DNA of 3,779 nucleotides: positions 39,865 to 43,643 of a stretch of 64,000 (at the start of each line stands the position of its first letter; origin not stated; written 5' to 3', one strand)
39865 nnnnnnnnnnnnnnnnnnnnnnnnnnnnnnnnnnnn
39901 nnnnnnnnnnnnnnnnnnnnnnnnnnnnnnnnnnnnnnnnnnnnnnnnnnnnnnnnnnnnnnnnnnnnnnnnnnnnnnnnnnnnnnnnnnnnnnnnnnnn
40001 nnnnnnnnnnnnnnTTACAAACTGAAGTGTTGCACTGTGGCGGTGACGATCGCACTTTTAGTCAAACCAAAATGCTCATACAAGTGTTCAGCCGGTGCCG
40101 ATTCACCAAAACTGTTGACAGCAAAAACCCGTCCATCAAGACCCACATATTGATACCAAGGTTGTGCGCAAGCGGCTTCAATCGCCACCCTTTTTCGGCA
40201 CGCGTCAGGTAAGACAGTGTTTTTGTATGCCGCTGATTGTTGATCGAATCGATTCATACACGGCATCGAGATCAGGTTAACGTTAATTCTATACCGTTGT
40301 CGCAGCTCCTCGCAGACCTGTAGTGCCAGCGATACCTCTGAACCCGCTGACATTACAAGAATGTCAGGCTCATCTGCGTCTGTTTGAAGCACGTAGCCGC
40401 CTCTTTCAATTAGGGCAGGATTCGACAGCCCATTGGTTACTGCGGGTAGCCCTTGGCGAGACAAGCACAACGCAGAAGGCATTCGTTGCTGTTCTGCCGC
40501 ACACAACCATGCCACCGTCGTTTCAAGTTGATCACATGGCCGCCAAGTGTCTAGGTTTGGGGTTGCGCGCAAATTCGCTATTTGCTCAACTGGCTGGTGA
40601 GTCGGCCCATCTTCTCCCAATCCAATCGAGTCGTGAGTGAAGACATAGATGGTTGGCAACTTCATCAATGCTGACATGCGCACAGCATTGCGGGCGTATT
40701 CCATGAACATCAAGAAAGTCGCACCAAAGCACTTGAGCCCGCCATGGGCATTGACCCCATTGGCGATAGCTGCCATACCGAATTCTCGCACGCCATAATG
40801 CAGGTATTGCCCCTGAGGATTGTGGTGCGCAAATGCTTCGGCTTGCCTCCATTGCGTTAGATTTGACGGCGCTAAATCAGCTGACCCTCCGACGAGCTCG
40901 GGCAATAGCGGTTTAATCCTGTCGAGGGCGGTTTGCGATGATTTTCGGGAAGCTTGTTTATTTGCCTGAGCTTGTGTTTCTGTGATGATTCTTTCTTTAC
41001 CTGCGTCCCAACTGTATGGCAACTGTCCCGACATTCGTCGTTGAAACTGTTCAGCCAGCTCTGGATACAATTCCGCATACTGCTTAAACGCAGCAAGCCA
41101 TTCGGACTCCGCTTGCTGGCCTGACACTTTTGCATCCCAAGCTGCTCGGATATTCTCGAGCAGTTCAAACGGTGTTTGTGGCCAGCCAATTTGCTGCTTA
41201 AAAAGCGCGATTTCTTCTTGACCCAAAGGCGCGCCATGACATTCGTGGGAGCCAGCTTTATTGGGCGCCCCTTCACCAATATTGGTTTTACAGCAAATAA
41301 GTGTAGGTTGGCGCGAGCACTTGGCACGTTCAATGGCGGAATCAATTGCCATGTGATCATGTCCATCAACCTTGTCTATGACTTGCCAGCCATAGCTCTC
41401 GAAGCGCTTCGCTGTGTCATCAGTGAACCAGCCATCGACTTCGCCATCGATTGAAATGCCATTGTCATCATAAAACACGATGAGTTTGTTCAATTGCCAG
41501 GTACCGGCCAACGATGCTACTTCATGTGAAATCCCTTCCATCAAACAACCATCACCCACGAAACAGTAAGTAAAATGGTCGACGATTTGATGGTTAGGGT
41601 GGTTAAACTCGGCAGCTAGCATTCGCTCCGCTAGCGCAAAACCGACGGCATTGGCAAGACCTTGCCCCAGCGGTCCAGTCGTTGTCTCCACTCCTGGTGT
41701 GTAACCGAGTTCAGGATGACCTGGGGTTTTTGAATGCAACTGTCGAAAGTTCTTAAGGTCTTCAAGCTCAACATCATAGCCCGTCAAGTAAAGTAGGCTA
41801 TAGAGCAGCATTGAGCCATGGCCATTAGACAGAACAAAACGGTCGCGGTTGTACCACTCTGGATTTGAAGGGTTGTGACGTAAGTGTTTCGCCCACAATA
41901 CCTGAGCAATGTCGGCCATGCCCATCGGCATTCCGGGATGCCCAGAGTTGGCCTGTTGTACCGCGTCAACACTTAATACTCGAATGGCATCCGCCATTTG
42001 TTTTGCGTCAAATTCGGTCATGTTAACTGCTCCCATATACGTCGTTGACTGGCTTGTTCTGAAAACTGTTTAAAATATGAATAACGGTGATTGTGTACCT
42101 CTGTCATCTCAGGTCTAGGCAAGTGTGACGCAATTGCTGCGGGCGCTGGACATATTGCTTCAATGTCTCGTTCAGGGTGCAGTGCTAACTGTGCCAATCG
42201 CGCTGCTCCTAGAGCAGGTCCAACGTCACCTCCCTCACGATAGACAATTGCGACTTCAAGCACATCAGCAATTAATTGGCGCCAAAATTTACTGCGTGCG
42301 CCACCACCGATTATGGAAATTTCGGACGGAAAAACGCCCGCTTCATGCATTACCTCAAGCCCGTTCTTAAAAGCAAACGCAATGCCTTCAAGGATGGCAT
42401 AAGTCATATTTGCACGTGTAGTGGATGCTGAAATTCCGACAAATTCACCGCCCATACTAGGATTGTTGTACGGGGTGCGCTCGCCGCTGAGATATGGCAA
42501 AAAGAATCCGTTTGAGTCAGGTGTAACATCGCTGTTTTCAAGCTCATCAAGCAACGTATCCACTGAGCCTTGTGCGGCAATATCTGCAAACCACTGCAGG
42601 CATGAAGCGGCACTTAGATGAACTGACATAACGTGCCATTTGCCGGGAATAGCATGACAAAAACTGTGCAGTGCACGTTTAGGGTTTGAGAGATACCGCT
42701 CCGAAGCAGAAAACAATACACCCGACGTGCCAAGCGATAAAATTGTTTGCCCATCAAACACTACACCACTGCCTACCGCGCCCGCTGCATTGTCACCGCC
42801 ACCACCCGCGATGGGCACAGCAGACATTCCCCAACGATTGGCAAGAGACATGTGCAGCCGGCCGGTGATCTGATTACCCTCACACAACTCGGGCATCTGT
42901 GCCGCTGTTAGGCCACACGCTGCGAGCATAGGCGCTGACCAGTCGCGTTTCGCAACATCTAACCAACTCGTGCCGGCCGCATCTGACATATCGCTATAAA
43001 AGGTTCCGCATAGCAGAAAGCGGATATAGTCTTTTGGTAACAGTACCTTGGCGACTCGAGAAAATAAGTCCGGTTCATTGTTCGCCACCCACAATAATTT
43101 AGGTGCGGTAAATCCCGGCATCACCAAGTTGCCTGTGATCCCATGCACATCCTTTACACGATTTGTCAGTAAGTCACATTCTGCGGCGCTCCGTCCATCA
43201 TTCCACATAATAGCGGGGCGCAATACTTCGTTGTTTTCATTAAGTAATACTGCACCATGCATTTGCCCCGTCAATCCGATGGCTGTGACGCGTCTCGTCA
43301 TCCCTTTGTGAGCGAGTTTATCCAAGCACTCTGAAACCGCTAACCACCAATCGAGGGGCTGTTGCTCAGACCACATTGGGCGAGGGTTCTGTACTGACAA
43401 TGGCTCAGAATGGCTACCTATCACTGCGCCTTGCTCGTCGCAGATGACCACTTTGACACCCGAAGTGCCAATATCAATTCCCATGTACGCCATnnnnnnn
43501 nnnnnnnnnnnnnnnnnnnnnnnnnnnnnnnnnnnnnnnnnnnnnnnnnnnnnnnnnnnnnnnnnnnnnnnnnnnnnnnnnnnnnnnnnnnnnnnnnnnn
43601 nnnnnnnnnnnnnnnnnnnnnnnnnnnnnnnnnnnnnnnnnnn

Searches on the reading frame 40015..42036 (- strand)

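Call 3: search_protein_families(library=pfam, proteins=[window:40015-42036:-])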
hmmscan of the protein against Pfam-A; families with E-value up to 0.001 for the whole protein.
window:40015-42036:- (673 aa): 6 families
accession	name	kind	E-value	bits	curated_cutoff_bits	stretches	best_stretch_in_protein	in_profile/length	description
PF00456.26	Transketolase_N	-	1.1e-156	521.4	22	1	12-340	3-334/334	Transketolase, thiamine diphosphate binding domain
PF02779.29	Transket_pyr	-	8.6e-51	172.5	27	1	360-531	2-173/174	Transketolase, pyrimidine binding domain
PF22613.1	Transketolase_C_1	-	5.6e-37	126.8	27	1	546-659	1-113/113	Transketolase-like TK C-terminal domain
PF02780.25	Transketolase_C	-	1.3e-15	57.9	25.9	1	552-663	5-124/124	Transketolase, C-terminal domain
PF13292.11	DXP_synthase_N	-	2.1e-07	30.9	21.2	0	6-200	13-179/274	1-deoxy-D-xylulose-5-phosphate synthase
PF00676.26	E1_dh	-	7.6e-06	25.5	22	1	118-250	98-223/300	Dehydrogenase E1 component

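Call 4: search_protein_families(library=ncbifam, proteins=[window:40015-42036:-])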
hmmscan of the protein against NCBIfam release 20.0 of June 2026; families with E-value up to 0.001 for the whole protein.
window:40015-42036:- (673 aa): 10 families
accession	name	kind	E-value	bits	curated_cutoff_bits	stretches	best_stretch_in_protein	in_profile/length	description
TIGR00232.1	tktlase_bact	equivalog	2.5e-285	948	682.25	1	12-665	1-647/654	transketolase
NF004558.0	PRK05899.2-4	equivalog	8.8e-186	619.1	788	1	14-666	6-645/651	transketolase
NF004559.0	PRK05899.2-5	equivalog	7.9e-84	282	488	1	10-666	17-619/627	transketolase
NF004556.0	PRK05899.2-2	equivalog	6.7e-63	213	575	2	12-285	18-278/639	transketolase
TIGR00204.1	dxs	equivalog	1.5e-19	70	465.95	1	401-599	345-536/616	1-deoxy-D-xylulose-5-phosphate synthase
NF003933.0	PRK05444.2-2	equivalog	2.3e-14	52.9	395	1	118-600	115-525/606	1-deoxy-D-xylulose-5-phosphate synthase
NF008968.0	PRK12315.1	subfamily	1.9e-09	36.3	510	1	403-601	316-506/582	1-deoxy-D-xylulose-5-phosphate synthase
TIGR03182.1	PDH_E1_alph_y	equivalog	3.4e-09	36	393.85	1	123-251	112-233/315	pyruvate dehydrogenase (acetyl-transferring) E1 component subunit alpha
TIGR03181.1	PDH_E1_alph_x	equivalog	4.3e-07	29.1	411.35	1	122-249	123-243/341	pyruvate dehydrogenase (acetyl-transferring) E1 component subunit alpha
TIGR00759.1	aceE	equivalog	1.6e-06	26.4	859.9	1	32-225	102-292/885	pyruvate dehydrogenase (acetyl-transferring), homodimeric type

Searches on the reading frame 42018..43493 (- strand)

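Call 3: search_protein_families(library=pfam, proteins=[window:42018-43493:-])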
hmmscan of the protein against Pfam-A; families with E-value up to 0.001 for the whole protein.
window:42018-43493:- (491 aa): 2 families
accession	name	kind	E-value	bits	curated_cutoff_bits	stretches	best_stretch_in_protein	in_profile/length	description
PF00370.27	FGGY_N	-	1e-72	245.2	28.8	1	3-241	2-245/245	FGGY family of carbohydrate kinases, N-terminal domain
PF02782.22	FGGY_C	-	4.6e-34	118.4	27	1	252-437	3-197/198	FGGY family of carbohydrate kinases, C-terminal domain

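Call 4: search_protein_families(library=ncbifam, proteins=[window:42018-43493:-])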
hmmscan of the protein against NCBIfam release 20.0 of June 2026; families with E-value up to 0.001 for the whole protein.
window:42018-43493:- (491 aa): 12 families
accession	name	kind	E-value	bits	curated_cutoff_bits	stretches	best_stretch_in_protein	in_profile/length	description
NF011601.0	PRK15027.1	equivalog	1e-184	614.5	912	1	3-480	2-478/484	xylulokinase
TIGR01312.1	XylB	equivalog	3e-169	563.6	380.25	1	4-476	1-478/481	xylulokinase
TIGR01314.1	gntK_FGGY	equivalog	2.3e-52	178.2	648.55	1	4-479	3-491/505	gluconokinase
TIGR01311.1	glycerol_kin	equivalog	4.2e-49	167.2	590.35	1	4-474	4-486/496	glycerol kinase GlpK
NF000756.0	PRK00047.1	subfamily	4.2e-38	130.9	498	1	4-457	8-471/502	glycerol kinase GlpK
NF008187.0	PRK10939.1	equivalog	1.1e-37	129.8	528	1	3-434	6-455/521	autoinducer-2 kinase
TIGR02628.1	fuculo_kin_coli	equivalog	7.4e-36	124.1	470.9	1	6-418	6-423/465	L-fuculokinase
TIGR01315.1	5C_CHO_kinase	subfamily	5.7e-25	88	408.7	2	3-197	2-209/541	FGGY family pentulose kinase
NF003154.0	PRK04123.1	equivalog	8.5e-23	80.9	428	1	4-482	7-538/554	ribulokinase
TIGR02627.1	rhamnulo_kin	equivalog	2.9e-17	62.4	527.95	1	53-256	54-253/454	rhamnulokinase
TIGR01234.1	L-ribulokinase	equivalog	7.6e-16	57.9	583.25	1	128-483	157-532/536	ribulokinase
NF007925.0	PRK10640.1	equivalog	1.2e-15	56.9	639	1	53-261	60-264/489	rhamnulokinase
